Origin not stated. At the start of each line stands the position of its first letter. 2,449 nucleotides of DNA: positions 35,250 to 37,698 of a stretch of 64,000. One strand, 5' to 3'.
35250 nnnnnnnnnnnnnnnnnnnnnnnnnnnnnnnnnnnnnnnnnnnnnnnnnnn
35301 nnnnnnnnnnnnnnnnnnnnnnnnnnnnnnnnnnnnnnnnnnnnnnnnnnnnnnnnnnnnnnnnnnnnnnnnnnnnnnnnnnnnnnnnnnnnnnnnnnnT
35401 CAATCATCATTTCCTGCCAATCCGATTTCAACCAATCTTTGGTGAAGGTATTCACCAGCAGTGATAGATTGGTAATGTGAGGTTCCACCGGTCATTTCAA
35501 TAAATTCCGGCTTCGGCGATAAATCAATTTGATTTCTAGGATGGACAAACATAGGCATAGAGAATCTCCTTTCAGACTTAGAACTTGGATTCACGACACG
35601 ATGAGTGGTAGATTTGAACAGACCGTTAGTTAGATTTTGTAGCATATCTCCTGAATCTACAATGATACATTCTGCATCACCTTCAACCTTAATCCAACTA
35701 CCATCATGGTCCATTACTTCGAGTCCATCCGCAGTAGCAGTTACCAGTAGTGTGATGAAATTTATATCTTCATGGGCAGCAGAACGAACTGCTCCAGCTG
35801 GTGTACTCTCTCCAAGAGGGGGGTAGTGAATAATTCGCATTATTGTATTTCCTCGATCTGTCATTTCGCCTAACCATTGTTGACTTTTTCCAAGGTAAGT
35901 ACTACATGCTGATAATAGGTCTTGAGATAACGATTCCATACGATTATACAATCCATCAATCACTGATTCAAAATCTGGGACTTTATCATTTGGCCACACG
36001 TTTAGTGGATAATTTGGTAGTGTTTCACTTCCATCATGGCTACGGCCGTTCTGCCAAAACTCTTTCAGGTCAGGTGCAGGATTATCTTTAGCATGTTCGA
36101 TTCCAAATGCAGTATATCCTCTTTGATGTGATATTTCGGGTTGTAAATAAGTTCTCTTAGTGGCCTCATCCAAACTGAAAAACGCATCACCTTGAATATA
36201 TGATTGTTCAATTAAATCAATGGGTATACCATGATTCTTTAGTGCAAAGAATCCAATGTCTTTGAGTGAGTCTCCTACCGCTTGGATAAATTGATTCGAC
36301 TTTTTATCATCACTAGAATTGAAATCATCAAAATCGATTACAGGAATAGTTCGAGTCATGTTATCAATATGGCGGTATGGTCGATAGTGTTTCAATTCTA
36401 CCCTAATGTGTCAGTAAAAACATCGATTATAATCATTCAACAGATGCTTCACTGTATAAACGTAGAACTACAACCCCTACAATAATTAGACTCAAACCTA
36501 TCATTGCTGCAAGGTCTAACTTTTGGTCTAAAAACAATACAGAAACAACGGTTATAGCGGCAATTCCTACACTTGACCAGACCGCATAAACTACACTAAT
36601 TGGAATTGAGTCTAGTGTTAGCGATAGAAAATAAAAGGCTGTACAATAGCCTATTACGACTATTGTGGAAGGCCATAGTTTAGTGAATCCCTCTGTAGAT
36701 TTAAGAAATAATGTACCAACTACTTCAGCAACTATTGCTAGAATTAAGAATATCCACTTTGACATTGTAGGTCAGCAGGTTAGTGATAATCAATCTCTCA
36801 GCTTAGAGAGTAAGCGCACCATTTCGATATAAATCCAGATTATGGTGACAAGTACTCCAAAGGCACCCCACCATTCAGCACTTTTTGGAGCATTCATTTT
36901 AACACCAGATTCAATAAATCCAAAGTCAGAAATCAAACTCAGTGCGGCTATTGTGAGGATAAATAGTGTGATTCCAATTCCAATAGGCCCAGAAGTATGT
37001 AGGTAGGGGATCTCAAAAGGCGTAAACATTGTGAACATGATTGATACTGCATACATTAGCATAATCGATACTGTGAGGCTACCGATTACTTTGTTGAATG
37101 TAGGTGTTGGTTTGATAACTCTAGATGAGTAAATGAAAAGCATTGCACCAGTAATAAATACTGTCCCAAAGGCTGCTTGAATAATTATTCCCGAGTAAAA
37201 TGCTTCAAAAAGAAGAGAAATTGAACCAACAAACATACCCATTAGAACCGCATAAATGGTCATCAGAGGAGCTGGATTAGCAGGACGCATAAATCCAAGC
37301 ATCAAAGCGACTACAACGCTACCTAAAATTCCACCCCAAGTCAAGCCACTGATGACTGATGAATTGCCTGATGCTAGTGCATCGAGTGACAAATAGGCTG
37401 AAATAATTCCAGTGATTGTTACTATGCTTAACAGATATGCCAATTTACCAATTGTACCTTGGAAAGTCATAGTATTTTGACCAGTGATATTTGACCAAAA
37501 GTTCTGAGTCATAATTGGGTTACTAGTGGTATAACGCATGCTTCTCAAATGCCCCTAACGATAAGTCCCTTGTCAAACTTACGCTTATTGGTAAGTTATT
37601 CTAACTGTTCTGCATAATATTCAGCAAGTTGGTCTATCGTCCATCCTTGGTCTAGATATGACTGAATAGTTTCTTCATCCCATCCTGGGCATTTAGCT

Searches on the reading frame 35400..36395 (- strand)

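Call 73: search_protein_families(library=pfam, proteins=[window:35400-36395:-], max_evalue=0.001)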
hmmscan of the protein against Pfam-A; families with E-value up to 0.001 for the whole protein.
window:35400-36395:- (331 aa): 2 families
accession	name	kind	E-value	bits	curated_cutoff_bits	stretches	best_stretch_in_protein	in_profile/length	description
PF14226.12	DIOX_N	-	2.7e-25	89.7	27.3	1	17-136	1-116/117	non-haem dioxygenase in morphine synthesis N-terminal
PF03171.26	2OG-FeII_Oxy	-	1.7e-19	70.4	23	1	184-286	3-101/101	2OG-Fe(II) oxygenase superfamily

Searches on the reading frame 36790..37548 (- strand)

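Call 73: search_protein_families(library=pfam, proteins=[window:36790-37548:-], max_evalue=0.001)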
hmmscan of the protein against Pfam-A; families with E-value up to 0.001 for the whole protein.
window:36790-37548:- (252 aa): 2 families
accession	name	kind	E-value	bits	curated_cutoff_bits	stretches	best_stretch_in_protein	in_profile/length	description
PF12811.12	BaxI_1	-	4.7e-58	197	26.2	1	10-251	1-232/233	Bax inhibitor 1 like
PF01027.25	Bax1-I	-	3.9e-06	27.2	34.1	1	43-247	15-207/207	Inhibitor of apoptosis-promoting Bax1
